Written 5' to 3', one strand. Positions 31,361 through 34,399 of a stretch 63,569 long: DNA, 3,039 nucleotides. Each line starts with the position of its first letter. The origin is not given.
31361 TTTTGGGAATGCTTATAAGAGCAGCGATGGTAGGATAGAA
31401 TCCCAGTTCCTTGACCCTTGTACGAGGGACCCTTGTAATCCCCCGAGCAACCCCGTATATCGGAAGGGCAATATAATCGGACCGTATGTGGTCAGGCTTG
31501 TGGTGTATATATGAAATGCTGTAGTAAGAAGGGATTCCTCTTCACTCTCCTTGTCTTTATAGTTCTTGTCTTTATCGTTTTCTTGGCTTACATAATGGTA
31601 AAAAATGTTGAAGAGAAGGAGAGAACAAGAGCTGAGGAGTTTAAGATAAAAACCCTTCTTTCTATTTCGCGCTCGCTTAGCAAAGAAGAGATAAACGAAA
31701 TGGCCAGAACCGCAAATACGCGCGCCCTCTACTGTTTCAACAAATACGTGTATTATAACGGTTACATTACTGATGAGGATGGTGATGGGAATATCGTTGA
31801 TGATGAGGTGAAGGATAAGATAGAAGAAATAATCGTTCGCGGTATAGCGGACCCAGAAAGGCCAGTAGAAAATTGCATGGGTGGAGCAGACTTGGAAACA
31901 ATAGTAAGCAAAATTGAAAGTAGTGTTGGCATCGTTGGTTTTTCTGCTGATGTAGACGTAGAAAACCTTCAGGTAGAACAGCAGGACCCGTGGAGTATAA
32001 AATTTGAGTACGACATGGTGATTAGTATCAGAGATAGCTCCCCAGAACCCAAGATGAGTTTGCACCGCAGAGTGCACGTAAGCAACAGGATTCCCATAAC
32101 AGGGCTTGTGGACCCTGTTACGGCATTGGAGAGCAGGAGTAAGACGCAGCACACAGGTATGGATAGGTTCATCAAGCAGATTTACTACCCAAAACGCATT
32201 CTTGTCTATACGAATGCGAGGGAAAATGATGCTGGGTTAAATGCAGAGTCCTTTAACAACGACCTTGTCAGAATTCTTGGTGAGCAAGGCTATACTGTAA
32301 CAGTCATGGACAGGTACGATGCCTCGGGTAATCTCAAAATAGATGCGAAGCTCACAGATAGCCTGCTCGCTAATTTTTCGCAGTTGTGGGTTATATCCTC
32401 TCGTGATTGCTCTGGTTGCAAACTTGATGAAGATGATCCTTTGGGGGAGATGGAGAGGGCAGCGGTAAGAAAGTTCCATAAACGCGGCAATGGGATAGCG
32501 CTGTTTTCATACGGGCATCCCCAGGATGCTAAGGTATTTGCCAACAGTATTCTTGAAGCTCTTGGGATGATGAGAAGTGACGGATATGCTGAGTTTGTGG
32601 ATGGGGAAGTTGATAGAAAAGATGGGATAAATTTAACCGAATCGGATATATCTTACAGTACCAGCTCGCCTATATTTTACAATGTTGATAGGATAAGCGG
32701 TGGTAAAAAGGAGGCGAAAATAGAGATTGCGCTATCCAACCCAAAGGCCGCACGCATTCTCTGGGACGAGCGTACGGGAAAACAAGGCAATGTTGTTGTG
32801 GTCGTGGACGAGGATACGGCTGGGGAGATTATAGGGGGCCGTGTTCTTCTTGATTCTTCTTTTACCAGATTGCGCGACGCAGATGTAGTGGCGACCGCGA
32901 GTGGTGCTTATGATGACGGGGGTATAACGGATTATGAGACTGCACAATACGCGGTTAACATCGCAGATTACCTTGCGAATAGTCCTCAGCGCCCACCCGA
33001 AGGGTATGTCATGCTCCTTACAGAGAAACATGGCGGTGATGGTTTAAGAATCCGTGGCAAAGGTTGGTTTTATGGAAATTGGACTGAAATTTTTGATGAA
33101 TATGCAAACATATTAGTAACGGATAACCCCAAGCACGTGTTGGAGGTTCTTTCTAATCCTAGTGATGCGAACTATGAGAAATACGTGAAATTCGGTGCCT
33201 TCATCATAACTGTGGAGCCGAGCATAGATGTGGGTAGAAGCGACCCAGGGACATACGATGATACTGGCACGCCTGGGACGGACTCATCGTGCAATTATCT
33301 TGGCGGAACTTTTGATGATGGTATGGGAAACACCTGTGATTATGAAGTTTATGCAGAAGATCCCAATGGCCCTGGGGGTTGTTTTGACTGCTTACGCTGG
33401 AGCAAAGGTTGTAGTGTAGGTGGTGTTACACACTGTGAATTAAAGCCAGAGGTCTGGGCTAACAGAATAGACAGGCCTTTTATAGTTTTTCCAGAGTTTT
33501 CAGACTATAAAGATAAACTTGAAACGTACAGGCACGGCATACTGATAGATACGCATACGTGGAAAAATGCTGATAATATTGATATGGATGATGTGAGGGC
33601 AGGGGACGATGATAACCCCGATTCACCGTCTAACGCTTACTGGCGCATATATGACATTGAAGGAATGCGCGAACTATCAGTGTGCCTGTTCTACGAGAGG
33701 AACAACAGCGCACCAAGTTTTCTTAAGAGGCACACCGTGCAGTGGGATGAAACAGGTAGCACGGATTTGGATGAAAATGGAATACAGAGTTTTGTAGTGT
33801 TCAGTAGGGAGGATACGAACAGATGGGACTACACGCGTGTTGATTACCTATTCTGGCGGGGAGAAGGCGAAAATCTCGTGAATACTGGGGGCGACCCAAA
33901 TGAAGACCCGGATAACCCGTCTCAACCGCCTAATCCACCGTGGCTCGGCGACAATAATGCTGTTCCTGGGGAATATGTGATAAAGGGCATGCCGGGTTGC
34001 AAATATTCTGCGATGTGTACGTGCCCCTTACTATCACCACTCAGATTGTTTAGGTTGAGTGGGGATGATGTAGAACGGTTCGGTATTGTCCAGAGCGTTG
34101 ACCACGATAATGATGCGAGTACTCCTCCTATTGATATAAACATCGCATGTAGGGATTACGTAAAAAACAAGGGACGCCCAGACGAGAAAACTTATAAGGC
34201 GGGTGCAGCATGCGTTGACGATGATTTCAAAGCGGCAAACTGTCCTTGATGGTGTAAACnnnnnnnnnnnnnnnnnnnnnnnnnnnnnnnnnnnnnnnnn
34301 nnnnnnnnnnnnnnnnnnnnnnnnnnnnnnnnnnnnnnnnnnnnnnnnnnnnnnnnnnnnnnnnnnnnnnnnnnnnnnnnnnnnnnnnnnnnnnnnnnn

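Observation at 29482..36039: Six-gene, translationally coupled operon of type IV pilin-like proteins with no assembly machinery nearby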

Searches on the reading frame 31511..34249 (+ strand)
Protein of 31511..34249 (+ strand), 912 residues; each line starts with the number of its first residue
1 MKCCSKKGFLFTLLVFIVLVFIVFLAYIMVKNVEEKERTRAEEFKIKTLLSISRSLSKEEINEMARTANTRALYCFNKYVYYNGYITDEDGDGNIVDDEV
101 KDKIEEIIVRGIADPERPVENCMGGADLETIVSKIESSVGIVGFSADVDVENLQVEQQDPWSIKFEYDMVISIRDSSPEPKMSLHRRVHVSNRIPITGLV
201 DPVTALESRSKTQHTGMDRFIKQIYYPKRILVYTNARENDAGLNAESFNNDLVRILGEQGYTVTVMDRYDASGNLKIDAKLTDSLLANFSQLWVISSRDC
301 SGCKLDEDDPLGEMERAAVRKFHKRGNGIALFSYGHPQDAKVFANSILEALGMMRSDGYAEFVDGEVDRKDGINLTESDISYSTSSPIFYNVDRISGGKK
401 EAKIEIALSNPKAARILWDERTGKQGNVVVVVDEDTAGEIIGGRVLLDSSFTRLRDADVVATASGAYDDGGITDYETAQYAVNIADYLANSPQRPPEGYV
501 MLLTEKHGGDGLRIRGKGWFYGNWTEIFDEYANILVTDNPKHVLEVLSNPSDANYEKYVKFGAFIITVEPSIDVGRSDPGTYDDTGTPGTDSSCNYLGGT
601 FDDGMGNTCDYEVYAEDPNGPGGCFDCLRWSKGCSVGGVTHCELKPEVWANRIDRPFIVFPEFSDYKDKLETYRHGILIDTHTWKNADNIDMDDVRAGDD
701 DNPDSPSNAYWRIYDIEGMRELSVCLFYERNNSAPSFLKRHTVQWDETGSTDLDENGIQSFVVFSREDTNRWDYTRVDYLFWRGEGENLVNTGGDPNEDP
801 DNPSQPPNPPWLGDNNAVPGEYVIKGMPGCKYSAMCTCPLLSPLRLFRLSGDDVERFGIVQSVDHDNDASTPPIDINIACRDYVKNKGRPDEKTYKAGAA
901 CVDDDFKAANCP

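Call 3: search_protein_families(library=pfam, proteins=[window:31511-34249:+], max_evalue=1)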
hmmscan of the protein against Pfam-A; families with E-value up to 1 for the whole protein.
window:31511-34249:+ (912 aa): 0 families

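Call 4: search_protein_families(library=ncbifam, proteins=[window:31511-34249:+], max_evalue=1)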
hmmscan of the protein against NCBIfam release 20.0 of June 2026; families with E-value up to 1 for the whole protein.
window:31511-34249:+ (912 aa): 2 families
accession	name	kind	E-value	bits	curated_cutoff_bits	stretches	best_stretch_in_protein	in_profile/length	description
NF045939.1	MHJ_0274_fam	hypoth_equivalog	0.11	12.2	80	1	10-55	3-48/165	MHJ_0274 family protein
NF001842.0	PRK00567.1-3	equivalog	0.24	11.4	146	1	13-65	80-131/147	large-conductance mechanosensitive channel protein MscL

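Call 11: find_homologous_proteins(query=window:31511-34249:+)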
Query window:31511-34249:+ (912 aa): 1 proteins with E <= 0.001 among 8000 candidates.
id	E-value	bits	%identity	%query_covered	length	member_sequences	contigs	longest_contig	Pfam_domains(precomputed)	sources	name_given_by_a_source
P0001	0.0e+0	2140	100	100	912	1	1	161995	-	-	-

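Call 12: find_related_loci(query=window:31511-34249:+, collection=genome_contigs, flank=10000)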
Query window:31511-34249:+ (912 aa) in genome_contigs; peptide patterns used: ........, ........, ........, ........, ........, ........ (x = any residue, [..] = any of these).
99 stretches matched a pattern, but none encodes a relative of the query by tblastn (E <= 1e-3).

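Call 13: find_encoding_contigs(protein=window:31511-34249:+, flank=10000, max_places=6)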
Protein window:31511-34249:+ (912 aa): 1 contig read that carries it; 1 place shown.
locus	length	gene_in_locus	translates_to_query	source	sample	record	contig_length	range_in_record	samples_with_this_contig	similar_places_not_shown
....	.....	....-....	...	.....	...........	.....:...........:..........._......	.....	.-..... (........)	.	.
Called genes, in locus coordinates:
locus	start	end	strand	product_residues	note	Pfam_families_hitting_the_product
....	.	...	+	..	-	?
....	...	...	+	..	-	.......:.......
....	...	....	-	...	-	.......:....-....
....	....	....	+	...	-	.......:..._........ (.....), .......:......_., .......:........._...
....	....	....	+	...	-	-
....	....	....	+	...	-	-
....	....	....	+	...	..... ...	-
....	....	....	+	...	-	-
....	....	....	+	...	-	-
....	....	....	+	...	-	-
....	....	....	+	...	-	-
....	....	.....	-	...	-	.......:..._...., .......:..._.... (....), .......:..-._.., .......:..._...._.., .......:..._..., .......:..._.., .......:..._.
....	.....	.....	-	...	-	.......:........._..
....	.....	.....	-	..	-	?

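Call 30: search_solved_structures(query=window:31511-34249:+, max_evalue=1)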
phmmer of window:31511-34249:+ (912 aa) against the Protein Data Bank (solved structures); distinct sequences matched with E-value up to 1: 1.
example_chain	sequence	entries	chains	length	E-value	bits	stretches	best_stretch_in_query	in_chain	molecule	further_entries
5mgz_A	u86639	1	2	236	0.84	10.8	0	104-154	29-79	8-demethylnovobiocic acid C(8)-methyltransferase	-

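Call 32: search_protein_representatives(protein=window:31511-34249:+)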
Query: 912 residues. Proteins with E-value up to 0.001 (for the whole library): 151; up to 1e-10: 39; up to 1e-30: 2. The best 150 are listed.
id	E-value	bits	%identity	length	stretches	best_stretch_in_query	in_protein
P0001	0.0e+00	2140.0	100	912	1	1-912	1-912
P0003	1.3e-64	235.3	31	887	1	5-855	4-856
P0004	1.7e-19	86.0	28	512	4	7-209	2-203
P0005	1.7e-18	82.7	30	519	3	5-220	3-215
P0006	1.9e-18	82.5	27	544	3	2-212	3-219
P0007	3.1e-18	81.8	30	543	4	5-213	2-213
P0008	7.8e-18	80.5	33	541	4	5-238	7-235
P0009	1.0e-17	80.1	33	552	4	6-234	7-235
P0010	1.1e-17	80.0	29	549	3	623-784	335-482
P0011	1.1e-16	76.7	31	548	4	7-209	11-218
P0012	3.9e-16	74.9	30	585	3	6-224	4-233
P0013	7.0e-16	74.0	29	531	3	4-226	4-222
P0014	1.5e-15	72.9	29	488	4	5-211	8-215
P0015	1.6e-15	72.8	30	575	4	4-225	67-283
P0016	3.8e-15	71.6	30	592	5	5-80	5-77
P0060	2.0e-09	52.7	32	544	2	214-488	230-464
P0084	4.1e-07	45.0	25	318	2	5-211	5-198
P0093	1.1e-06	43.5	26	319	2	5-210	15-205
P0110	2.1e-05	39.3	32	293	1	229-495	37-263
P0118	3.8e-05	38.5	45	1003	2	229-333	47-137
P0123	8.3e-05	37.4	32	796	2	229-332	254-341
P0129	1.7e-04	36.3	33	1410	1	226-501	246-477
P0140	4.2e-04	35.1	35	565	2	227-493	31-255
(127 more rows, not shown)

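Call 35: search_protein_families(library=pfam, alignment_id=A1, max_evalue=0.01)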
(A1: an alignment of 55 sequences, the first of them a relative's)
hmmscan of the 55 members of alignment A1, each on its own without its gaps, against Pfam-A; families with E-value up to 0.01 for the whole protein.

A. member 1, P0001 (912 aa): 0 families

B. families by the number of members that match (of 55 scanned): 1 family
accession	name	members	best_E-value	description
PF00404.24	Dockerin_1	1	0.00028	Dockerin type I domain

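Call 36: find_homologous_proteins(query=A1, max_evalue=0.00001)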
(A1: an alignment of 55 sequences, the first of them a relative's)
Query A1 (55 sequences) (912 aa, profile of the alignment): 1 proteins with E <= 0.00001 among 8000 candidates.
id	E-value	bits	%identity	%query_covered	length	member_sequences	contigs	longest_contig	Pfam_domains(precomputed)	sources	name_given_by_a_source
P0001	1.2e-104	369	100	100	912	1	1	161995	-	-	-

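Call 41: find_related_loci(query=A3, collection=genome_contigs, flank=10000)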
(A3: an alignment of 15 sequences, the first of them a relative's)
Query A3 (488 aa) in genome_contigs; peptide patterns used: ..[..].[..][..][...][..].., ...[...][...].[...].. (x = any residue, [..] = any of these).
89 stretches matched a pattern; 50 encode a relative of the query (tblastn E <= 1e-3); 50 distinct loci.
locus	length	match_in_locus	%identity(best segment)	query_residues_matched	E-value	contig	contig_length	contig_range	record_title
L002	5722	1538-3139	45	5-487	1e-138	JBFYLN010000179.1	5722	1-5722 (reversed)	MAG: Candidatus Micrarchaeota archaeon isolate PPR_0037 k121_7792390, whole genome shotgun sequence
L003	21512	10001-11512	47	7-487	2e-137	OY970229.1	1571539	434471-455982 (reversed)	MAG: uncultured Candidatus Micrarchaeota archaeon isolate MFD01476.bin.c.6 genome assembly, chromosome: 1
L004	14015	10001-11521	43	7-481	2e-126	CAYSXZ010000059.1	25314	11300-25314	MAG TPA_asm: Candidatus Micrarchaeota archaeon isolate SRP231805_co4_6 genome assembly, contig: k141_143072, whole genom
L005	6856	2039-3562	43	6-487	2e-125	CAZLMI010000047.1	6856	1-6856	MAG TPA_asm: Candidatus Micrarchaeota archaeon isolate binchicken_co356_145 genome assembly, contig: NODE_6064_length_68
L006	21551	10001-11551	42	8-488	1e-120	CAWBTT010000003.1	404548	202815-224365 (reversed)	MAG: uncultured Candidatus Micrarchaeota archaeon isolate MFD03804.bin.2.25 genome assembly, contig: contig_19076, whole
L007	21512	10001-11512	44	8-481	1e-119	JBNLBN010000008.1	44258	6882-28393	MAG: Candidatus Micrarchaeia archaeon isolate C2.bin.27.permissive NODE_8_length_44258_cov_4.316177, whole genome shotgu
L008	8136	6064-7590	41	9-488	2e-117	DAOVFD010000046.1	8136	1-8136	MAG TPA_asm: Candidatus Micrarchaeota archaeon isolate CSMAG_1100 CSMAG_1100_k141_5043947_length_8136_cov_9.0000, whole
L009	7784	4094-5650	42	8-488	4e-115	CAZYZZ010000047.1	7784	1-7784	MAG TPA_asm: Candidatus Micrarchaeota archaeon isolate binchicken_co334_56 genome assembly, contig: NODE_17952_length_77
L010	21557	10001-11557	41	8-488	2e-114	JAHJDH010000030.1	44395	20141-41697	MAG: Candidatus Micrarchaeota archaeon isolate Modern_marine.mb.41 Modern_marine.mb.41_k141_1784705, whole genome shotgu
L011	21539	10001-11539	43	8-488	9e-114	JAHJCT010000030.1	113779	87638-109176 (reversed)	MAG: Candidatus Micrarchaeota archaeon isolate Modern_marine.mb.318 Modern_marine.mb.318_k141_2535190, whole genome shot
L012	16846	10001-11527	41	6-477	2e-113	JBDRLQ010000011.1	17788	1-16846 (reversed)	MAG: Candidatus Micrarchaeota archaeon isolate MEGAHIT-group-1.785 k141_10843837, whole genome shotgun sequence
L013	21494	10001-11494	42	8-488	2e-113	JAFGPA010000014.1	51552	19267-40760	MAG: Candidatus Micrarchaeota archaeon isolate Zod_Metabat.667 k87_3050814, whole genome shotgun sequence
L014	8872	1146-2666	41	5-481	9e-113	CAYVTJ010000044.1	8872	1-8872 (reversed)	MAG TPA_asm: Candidatus Micrarchaeota archaeon isolate binchicken_co15_137 genome assembly, contig: NODE_6301_length_887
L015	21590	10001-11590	42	8-488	2e-112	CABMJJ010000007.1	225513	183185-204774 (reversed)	uncultured archaeon isolate LFW-283_2 genome assembly, contig: LFW2832_5, whole genome shotgun sequence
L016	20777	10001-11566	44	8-488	9e-112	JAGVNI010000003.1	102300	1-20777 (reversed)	MAG: archaeon isolate DeMMO3_13 c_000000033330, whole genome shotgun sequence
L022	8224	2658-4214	40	8-488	2e-109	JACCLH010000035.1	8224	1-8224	MAG: Candidatus Micrarchaeota archaeon isolate Sv348 k141_8865202, whole genome shotgun sequence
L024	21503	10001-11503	41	7-481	3e-109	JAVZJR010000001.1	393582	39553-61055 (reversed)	MAG: Candidatus Bilamarchaeaceae archaeon isolate DRTY-6_201901_bins_91 DRTY-6_201901_bins_91_scaffold_1, whole genome s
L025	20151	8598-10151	40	7-488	4e-109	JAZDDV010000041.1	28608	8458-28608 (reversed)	MAG: Candidatus Micrarchaeota archaeon isolate MEGAHIT-group-0.100 k141_498565, whole genome shotgun sequence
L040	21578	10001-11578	42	8-488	8e-102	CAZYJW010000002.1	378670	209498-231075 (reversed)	MAG TPA_asm: Candidatus Micrarchaeota archaeon isolate binchicken_co27_231 genome assembly, contig: NODE_18_length_37867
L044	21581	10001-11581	42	8-488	8e-111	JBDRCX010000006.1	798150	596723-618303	MAG: Candidatus Micrarchaeota archaeon isolate MEGAHIT-group-1.22 k141_4153033, whole genome shotgun sequence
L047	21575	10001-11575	40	8-487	3e-105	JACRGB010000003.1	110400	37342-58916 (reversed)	MAG: Candidatus Micrarchaeota archaeon isolate NC_groundwater_1740_Pr3_B-0.1um_41_29 SR-2_scaffold_141_319988, whole gen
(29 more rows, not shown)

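Call 56: search_protein_families(library=pfam, proteins=[P0060, P0110, P0140, P0118, P0123, P0129, P0003, P0084, P0006], max_evalue=0.01)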
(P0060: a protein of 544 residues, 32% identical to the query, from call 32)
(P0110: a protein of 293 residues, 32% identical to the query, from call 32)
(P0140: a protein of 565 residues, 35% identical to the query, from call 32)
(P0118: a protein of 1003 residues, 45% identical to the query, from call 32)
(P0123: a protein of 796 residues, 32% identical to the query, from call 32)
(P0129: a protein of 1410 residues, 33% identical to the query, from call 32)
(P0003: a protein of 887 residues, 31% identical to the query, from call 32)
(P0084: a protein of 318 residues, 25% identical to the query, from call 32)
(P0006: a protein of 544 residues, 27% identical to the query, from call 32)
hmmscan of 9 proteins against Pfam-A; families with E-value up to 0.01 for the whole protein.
P0060 (544 aa): 2 families
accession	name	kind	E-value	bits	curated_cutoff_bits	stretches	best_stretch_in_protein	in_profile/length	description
PF06283.17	ThuA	-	8.9e-11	42.9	33.4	2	270-359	24-110/209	Trehalose utilisation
PF13936.12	HTH_38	-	0.0019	18.3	27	0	93-115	5-27/44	Helix-turn-helix domain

P0110 (293 aa): 1 family
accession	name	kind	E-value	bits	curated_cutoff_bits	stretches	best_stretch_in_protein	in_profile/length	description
PF06283.17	ThuA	-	0.0003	21.6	33.4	1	61-132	23-91/209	Trehalose utilisation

P0140 (565 aa): 6 families
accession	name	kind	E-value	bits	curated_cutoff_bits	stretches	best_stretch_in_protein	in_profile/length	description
PF13860.13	FlgD_ig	-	6.5e-09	36.1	27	1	492-552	14-75/79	FlgD Ig-like domain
PF00404.24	Dockerin_1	-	4.1e-07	30.5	22.9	1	259-312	2-56/57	Dockerin type I domain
PF18962.6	Por_Secre_tail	-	1.5e-05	25.6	27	1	483-562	3-74/75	Secretion system C-terminal sorting domain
PF13585.12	CHU_C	-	3e-05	24.5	27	1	502-560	29-81/86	CHU_C Type IX secretion signal domain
PF06283.17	ThuA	-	4.8e-05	24.2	33.4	1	59-189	27-145/209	Trehalose utilisation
PF00963.24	Cohesin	-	0.0017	19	24.1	1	352-452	11-122/139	Cohesin domain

P0118 (1003 aa): 4 families
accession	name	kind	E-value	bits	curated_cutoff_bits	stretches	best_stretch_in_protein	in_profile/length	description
PF18911.6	PKD_4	-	3.5e-15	56.3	27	1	265-344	3-77/85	PKD domain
PF00801.26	PKD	-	2.5e-14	53.5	23.5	1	274-348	8-78/80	PKD domain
PF00149.33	Metallophos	-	5.6e-12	46.9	21.5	1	357-560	3-190/191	Calcineurin-like phosphoesterase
PF22352.2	K319L-like_PKD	-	0.0013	19.1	27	0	278-344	9-77/84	K319L-like, PKD domain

P0123 (796 aa): 5 families
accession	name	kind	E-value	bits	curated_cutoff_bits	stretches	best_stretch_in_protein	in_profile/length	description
PF13385.13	Laminin_G_3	-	9.1e-13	49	27.6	1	77-240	2-147/151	Concanavalin A-like lectin/glucanases superfamily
PF14258.12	DUF4350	-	5e-07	30.6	30.4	1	276-432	12-154/181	Domain of unknown function (DUF4350)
PF13860.13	FlgD_ig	-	9.6e-07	29.1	27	1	723-783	15-75/79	FlgD Ig-like domain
PF18962.6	Por_Secre_tail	-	0.00071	20.3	27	1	712-792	2-73/75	Secretion system C-terminal sorting domain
PF13585.12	CHU_C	-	0.0042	17.6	27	0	731-783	28-72/86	CHU_C Type IX secretion signal domain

P0129 (1410 aa): 7 families
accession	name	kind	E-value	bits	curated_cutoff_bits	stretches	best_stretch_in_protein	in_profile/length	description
PF13385.13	Laminin_G_3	-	4.4e-16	59.8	27.6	1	71-234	1-150/151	Concanavalin A-like lectin/glucanases superfamily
PF13860.13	FlgD_ig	-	9.8e-14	51.5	27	1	1337-1397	14-75/79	FlgD Ig-like domain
PF17210.9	SdrD_B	-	1e-07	32.5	29.7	0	1070-1120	25-75/112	SdrD B-like domain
PF18962.6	Por_Secre_tail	-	1.3e-07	32.2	27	1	1327-1407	2-74/75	Secretion system C-terminal sorting domain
PF13585.12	CHU_C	-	4.6e-06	27.1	27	1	1345-1405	27-81/86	CHU_C Type IX secretion signal domain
PF13620.12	CarboxypepD_reg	-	0.00062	20.5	32.3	0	1056-1137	1-81/82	Carboxypeptidase regulatory-like domain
PF16640.11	Big_3_5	-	0.00078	20.4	35.5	1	481-580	2-86/88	Bacterial Ig-like domain (group 3)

P0003 (887 aa): 0 families

P0084 (318 aa): 0 families

P0006 (544 aa): 0 families

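Call 68: find_related_loci(query=A6, collection=metagenome_contigs, flank=10000)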
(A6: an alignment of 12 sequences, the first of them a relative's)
Query A6 (544 aa) in metagenome_contigs; peptide patterns used: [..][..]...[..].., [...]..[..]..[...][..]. (x = any residue, [..] = any of these).
323 stretches matched a pattern; 50 encode a relative of the query (tblastn E <= 1e-3); 49 distinct loci.
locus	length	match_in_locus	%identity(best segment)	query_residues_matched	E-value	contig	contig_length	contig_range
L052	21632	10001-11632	46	7-534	3e-152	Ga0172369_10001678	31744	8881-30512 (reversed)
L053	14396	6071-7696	46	2-534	3e-150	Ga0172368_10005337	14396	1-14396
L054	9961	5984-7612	46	4-537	4e-150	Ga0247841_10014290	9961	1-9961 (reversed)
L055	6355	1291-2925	47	3-543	1e-147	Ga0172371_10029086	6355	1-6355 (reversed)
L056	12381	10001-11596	46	5-534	4e-145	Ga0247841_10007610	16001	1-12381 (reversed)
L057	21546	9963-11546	45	6-534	1e-143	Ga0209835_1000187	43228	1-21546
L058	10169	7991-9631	45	8-544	2e-143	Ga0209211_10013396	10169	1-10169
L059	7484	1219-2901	45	8-544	2e-142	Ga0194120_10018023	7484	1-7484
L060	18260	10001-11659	46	6-543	3e-140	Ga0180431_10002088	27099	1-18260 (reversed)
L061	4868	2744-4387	46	6-543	2e-140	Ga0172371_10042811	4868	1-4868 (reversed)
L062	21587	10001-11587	46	5-534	1e-136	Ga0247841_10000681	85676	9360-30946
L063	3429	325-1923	45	1-543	2e-141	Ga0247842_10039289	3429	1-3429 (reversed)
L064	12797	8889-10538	44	4-543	2e-135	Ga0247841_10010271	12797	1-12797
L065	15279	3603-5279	44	7-543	4e-135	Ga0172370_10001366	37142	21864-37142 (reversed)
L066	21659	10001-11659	44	6-543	1e-132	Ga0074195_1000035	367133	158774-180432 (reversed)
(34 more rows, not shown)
